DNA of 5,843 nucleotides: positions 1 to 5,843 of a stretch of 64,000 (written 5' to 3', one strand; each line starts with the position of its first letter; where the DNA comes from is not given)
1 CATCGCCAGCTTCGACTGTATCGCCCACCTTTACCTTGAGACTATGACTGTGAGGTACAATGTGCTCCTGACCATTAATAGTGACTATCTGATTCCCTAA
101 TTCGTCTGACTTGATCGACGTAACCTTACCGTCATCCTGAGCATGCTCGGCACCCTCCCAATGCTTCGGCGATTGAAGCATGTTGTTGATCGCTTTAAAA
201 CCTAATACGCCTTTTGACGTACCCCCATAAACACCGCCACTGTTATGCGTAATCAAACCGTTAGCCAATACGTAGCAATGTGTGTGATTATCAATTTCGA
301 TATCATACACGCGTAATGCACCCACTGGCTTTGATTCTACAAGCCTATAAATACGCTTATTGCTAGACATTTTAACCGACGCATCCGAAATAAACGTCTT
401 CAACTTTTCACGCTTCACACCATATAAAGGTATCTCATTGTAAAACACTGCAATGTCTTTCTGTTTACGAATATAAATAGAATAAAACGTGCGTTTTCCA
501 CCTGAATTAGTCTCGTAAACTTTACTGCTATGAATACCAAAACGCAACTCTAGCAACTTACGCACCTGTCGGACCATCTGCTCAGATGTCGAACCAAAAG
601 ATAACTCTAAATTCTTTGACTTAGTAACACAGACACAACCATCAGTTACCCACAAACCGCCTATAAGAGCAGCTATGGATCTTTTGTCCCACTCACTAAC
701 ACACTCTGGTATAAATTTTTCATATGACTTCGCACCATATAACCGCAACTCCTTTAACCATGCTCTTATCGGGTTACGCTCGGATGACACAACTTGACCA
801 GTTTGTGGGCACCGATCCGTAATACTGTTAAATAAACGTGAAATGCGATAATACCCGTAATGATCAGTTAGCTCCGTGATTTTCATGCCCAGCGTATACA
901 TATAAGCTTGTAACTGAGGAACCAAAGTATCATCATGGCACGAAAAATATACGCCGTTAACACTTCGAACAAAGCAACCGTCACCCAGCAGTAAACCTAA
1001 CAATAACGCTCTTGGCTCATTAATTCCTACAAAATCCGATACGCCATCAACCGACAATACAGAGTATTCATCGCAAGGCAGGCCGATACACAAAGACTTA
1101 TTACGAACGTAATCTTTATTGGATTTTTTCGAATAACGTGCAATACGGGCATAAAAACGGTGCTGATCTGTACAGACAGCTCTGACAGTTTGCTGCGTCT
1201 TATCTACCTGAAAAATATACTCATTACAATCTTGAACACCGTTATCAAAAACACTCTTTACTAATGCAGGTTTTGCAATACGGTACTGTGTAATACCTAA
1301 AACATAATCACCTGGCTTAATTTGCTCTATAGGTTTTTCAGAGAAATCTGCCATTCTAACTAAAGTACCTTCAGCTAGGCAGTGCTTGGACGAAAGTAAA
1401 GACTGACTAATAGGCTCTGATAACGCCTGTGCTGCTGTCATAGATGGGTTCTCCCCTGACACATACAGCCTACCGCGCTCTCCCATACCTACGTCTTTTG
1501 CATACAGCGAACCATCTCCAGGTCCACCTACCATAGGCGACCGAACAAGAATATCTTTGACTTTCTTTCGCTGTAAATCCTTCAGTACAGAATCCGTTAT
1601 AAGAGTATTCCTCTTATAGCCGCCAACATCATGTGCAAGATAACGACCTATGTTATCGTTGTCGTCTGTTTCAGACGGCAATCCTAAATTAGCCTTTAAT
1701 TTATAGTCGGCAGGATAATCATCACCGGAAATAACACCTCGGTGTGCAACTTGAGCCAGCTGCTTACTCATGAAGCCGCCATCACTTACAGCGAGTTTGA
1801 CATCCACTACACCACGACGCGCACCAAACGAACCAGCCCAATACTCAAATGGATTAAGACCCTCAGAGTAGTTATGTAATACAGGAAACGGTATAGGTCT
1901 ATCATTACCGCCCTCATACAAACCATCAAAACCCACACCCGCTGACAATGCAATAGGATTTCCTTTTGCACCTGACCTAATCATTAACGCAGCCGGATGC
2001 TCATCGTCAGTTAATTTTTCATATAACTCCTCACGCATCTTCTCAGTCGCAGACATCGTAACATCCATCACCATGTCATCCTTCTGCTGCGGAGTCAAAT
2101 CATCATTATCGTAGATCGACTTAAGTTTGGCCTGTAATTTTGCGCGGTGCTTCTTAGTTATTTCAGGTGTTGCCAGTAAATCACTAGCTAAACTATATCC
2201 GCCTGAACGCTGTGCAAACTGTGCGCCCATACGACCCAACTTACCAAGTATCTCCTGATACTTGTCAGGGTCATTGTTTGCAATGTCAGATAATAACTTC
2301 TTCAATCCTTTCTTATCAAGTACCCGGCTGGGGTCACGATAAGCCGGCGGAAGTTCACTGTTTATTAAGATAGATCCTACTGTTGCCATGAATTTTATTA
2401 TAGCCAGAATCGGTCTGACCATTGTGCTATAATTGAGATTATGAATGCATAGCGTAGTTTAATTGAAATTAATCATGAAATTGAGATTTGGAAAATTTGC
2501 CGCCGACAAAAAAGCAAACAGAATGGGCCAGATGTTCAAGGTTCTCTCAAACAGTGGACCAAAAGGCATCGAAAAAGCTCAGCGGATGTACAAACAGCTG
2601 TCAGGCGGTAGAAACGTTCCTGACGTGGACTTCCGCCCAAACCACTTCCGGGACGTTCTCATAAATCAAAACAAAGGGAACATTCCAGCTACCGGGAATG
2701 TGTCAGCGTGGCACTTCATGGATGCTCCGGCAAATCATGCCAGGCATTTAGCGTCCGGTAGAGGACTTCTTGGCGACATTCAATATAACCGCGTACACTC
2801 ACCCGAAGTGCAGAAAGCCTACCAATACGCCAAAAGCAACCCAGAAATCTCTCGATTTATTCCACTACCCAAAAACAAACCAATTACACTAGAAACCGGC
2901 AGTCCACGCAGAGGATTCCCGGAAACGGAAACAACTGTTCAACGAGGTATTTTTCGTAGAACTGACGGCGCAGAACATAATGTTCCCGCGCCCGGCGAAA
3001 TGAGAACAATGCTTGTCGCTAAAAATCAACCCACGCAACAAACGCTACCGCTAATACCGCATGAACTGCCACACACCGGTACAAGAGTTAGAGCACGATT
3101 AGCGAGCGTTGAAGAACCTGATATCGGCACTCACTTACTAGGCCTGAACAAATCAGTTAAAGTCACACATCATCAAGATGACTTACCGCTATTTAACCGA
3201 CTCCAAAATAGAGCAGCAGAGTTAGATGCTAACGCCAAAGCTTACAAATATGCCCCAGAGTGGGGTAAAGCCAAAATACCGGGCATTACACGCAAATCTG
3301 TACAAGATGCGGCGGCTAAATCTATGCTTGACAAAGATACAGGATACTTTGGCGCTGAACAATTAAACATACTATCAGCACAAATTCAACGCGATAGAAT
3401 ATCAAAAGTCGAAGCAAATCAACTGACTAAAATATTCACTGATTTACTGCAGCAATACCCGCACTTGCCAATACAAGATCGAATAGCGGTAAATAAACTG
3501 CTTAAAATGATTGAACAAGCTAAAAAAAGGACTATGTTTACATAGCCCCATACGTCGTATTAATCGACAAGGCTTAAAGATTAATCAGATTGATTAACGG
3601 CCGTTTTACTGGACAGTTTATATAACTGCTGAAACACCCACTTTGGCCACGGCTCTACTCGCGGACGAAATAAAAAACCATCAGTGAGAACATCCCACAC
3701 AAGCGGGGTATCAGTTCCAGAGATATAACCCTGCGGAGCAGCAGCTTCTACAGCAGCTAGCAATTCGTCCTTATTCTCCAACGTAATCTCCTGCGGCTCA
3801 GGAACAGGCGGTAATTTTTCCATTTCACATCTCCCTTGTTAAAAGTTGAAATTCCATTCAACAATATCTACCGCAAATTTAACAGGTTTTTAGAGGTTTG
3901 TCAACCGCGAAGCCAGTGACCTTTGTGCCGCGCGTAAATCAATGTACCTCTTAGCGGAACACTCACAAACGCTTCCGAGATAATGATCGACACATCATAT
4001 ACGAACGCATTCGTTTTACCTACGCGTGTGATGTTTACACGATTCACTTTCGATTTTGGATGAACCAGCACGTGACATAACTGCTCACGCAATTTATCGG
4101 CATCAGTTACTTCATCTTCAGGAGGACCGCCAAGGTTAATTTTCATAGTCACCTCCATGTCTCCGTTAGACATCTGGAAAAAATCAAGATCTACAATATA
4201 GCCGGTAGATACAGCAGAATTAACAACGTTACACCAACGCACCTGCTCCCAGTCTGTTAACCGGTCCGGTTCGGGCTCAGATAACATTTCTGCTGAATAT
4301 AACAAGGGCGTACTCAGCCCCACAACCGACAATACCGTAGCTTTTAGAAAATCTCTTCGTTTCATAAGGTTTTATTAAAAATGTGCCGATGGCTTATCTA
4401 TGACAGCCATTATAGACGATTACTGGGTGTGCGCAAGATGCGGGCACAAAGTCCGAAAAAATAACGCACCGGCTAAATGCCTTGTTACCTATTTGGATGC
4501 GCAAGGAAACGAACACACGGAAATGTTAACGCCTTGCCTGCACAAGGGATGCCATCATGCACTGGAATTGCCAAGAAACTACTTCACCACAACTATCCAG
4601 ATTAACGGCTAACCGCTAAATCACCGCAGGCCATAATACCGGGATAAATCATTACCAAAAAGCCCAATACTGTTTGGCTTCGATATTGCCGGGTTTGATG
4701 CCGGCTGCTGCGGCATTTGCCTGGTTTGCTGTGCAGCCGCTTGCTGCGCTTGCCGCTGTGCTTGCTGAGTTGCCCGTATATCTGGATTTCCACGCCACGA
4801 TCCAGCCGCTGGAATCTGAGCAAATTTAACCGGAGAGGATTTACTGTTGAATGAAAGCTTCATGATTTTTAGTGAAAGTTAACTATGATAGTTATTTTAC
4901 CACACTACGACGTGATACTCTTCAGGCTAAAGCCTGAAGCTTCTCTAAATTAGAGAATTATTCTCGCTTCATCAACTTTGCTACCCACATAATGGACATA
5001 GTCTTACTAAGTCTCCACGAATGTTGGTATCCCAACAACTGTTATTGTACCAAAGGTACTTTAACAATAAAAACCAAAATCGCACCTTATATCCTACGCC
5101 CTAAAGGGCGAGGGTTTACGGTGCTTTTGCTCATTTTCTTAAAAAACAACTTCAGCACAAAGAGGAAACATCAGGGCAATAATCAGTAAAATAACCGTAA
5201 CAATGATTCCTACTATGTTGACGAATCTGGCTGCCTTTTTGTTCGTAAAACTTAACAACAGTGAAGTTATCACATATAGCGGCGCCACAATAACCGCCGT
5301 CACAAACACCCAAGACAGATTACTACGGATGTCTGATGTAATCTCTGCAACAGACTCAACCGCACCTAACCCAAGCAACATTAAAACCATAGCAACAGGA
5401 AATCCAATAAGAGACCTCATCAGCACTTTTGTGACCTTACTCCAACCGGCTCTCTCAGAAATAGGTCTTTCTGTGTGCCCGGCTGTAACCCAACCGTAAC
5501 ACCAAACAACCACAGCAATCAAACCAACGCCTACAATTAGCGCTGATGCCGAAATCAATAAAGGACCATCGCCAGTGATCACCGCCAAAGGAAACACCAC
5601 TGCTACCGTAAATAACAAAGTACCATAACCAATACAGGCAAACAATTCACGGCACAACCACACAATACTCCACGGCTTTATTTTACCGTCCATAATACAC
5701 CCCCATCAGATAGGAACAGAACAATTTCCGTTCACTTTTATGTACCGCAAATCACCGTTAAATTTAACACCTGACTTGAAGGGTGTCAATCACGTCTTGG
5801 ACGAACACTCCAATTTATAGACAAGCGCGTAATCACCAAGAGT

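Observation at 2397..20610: A ~1.4-1.5 kb two-gene cassette repeated three times with conserved ends and unrelated cargo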

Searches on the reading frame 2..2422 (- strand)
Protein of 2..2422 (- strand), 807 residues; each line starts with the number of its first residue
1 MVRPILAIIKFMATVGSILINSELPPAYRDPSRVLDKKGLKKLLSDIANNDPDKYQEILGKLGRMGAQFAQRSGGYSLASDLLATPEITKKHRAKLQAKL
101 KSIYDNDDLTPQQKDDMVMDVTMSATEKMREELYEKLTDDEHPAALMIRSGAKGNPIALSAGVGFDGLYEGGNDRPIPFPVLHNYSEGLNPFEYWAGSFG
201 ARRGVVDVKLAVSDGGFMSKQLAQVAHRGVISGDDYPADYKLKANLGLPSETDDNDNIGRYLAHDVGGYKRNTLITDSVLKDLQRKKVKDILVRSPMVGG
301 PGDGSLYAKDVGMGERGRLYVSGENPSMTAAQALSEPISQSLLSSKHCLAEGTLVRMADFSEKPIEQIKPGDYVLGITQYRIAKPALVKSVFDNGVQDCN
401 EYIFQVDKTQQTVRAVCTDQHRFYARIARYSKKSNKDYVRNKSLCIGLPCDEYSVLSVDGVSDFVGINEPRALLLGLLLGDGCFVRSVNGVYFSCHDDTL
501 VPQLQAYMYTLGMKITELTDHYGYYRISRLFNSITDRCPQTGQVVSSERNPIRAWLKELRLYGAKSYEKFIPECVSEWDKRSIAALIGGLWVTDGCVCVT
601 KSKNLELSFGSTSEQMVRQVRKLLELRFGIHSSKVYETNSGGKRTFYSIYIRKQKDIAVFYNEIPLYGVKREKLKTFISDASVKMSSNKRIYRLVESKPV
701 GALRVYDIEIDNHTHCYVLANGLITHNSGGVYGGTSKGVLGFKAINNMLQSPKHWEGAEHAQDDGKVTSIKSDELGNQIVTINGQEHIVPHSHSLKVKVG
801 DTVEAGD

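Call 11: search_protein_families(library=pfam, proteins=[window:2-2422:-], max_evalue=0.01)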
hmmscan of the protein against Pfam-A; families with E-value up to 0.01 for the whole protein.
window:2-2422:- (807 aa): 6 families
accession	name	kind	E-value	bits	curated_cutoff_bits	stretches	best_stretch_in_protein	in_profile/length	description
PF14528.11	LAGLIDADG_3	-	1.1e-20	74.1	22.5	2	583-664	3-81/82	LAGLIDADG-like domain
PF04998.22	RNA_pol_Rpb1_5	-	6.8e-06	26.2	28.5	1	188-348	1-96/267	RNA polymerase Rpb1, domain 5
PF03161.18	LAGLIDADG_2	-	0.0012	19.3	25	1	473-654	3-163/168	LAGLIDADG DNA endonuclease family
PF14527.11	LAGLIDADG_WhiA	-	0.0021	18.6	23.2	0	586-664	4-74/93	WhiA LAGLIDADG-like domain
PF05203.21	Hom_end_hint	-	0.0064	16.9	32.1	0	348-376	1-29/228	Hom_end-associated Hint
PF05000.22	RNA_pol_Rpb1_4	-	0.0079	16.5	24.8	0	115-169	23-75/107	RNA polymerase Rpb1, domain 4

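Call 12: search_protein_families(library=phrogs, proteins=[window:2-2422:-], max_evalue=0.01)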
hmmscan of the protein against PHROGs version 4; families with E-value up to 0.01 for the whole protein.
window:2-2422:- (807 aa): 4 families
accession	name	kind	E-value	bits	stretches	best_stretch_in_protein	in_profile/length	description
phrog_25354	-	unknown function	2.7e-22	79.4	1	37-345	618-939/1216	-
phrog_18112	-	other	5.3e-05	23.9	1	698-740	7-48/207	recombinase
phrog_30356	-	DNA, RNA and nucleotide metabolism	6.3e-05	22.2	1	345-624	382-625/823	helicase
phrog_3015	-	DNA, RNA and nucleotide metabolism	0.00036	20.1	1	323-355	350-382/653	RNA polymerase beta subunit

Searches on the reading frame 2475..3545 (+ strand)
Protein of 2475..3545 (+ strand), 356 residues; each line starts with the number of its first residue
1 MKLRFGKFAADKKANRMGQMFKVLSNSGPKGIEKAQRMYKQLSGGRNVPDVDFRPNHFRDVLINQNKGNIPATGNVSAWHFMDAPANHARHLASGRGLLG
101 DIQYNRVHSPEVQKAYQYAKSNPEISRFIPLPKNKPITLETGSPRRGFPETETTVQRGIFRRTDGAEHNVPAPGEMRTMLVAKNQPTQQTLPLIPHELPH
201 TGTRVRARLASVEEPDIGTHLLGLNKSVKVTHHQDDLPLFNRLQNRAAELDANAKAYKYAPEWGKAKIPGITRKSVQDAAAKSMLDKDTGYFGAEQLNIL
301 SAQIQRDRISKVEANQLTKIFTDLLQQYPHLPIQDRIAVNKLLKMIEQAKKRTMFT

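Call 55: find_homologous_proteins(query=window:2475-3545:+, max_evalue=10)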
Query window:2475-3545:+ (356 aa): 1 proteins with E <= 10 among 3623 candidates.
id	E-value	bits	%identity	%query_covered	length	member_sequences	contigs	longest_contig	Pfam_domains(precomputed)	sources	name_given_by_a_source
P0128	1.8e-237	805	100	100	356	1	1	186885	-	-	-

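Call 66: predict_structure(protein=P0128)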
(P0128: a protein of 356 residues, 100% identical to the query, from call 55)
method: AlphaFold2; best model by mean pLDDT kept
length: 356 residues; sequences in the alignment: 1
mean_pLDDT: 45.8   pTM: 0.23
mean pLDDT of the five models: 45.8, 42.1, 40.5, 37.8, 36.6
residues with pLDDT >= 90: 0; 70-90: 43; 50-70: 80; < 50: 233
segments of 3 or more residues with pLDDT < 50: 1-11, 46-109, 128-239, 253-288, 290-292
pLDDT, mean of each block of 10 residues (from residue 1): 39 53 57 61 48 35 32 25 28 33 37 56 51 34 32 29 32 35 32 38 36 38 35 41 59 43 27 39 44 58 68 81 81 78 82 57
secondary structure, 60 per line:
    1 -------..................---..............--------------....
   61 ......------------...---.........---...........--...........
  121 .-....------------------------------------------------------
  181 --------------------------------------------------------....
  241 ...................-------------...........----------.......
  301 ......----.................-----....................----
elements in order: H8-25 H29-42 H57-66 H85-93 H97-107 H110-121 H123-126 H237-259 H273-283 H294-306 H311-327 H333-352

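Call 102: find_encoding_contigs(protein=P0128, flank=10000, max_places=2)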
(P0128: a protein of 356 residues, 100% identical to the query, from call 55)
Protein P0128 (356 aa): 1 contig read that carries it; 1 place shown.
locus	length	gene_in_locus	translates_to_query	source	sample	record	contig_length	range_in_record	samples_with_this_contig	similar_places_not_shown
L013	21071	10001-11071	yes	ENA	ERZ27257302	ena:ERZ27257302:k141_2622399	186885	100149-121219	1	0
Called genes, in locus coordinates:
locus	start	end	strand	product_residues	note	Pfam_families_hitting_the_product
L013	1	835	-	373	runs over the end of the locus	-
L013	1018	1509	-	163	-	-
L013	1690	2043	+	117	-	-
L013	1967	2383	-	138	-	-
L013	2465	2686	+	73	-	-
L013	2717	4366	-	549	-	-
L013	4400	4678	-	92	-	-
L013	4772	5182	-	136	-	-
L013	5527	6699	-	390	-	PF01385:OrfB_IS605, PF07282:Cas12f1-like_TNB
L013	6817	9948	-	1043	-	PF04998:RNA_pol_Rpb1_5, PF14528:LAGLIDADG_3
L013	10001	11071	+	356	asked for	-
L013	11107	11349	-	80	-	-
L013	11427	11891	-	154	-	-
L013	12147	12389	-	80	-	-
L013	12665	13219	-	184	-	-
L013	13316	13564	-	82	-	-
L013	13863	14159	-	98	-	-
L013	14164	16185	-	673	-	PF13384:HTH_23 (faint), PF12802:MarR_2 (faint), PF08281:Sigma70_r4_2 (faint), PF24308:DUF7487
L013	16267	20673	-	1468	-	PF00562:RNA_pol_Rpb2_6, PF04997:RNA_pol_Rpb1_1 (faint), PF00623:RNA_pol_Rpb1_2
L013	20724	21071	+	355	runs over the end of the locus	-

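Call 112: find_encoding_contigs(protein=L013:1018-1509:-, flank=10000, max_places=1)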
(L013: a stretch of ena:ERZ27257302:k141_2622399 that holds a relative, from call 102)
Protein L013:1018-1509:- (163 aa): 1 contig read that carries it; 1 place shown.
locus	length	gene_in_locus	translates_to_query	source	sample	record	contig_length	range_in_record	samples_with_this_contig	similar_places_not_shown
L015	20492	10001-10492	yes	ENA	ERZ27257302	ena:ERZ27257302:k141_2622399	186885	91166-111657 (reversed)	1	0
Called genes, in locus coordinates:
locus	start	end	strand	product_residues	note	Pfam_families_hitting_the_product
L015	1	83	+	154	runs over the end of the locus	-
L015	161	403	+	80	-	-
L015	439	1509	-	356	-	-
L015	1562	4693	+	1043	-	PF04998:RNA_pol_Rpb1_5, PF14528:LAGLIDADG_3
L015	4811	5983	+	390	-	PF01385:OrfB_IS605, PF07282:Cas12f1-like_TNB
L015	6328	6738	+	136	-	-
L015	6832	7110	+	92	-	-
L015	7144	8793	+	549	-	-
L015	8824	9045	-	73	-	-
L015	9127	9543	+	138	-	-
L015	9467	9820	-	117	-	-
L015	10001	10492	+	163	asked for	-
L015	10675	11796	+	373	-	-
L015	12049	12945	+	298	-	-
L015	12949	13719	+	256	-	-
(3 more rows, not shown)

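Call 126: search_protein_families(library=ncbifam, proteins=[P0128, L013:2717-4345:-], max_evalue=1)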
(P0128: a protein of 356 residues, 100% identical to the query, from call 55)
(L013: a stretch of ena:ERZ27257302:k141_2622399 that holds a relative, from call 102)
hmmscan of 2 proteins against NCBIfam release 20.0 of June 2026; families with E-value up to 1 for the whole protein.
P0128 (356 aa): 0 families

L013:2717-4345:- (542 aa): 0 families

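Call 127: search_protein_families(library=phrogs, proteins=[L013:2717-4345:-, L013:2465-2686:+], max_evalue=0.1)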
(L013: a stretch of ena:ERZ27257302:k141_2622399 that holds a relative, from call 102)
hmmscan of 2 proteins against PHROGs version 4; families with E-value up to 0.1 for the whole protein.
L013:2717-4345:- (542 aa): 0 families

L013:2465-2686:+ (73 aa): 2 families
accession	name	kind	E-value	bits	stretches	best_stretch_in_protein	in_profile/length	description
phrog_6006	-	unknown function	0.039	15.1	1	7-50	4-49/58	-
phrog_4712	-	lysis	0.076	14.3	0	2-19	4-22/50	holin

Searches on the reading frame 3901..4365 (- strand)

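Call 48: search_protein_families(library=pfam, proteins=[window:3901-4365:-], max_evalue=10)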
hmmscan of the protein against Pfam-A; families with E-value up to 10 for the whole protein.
window:3901-4365:- (154 aa): 1 family
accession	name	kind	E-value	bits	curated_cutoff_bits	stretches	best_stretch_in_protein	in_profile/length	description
PF10518.14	TAT_signal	-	0.12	12.8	22.7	1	1-10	2-11/21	TAT (twin-arginine translocation) pathway signal sequence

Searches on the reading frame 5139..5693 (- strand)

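Call 48: search_protein_families(library=pfam, proteins=[window:5139-5693:-], max_evalue=10)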
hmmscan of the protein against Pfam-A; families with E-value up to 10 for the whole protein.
window:5139-5693:- (184 aa): 2 families
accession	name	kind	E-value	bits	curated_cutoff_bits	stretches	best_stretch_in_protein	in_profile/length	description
PF25044.1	DUF7789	-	0.24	11.8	25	2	95-174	54-127/129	Domain of unknown function (DUF7789)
PF10337.15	ArAE_2_N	-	4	6.8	23.5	1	131-179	140-189/470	Putative ER transporter, 6TM, N-terminal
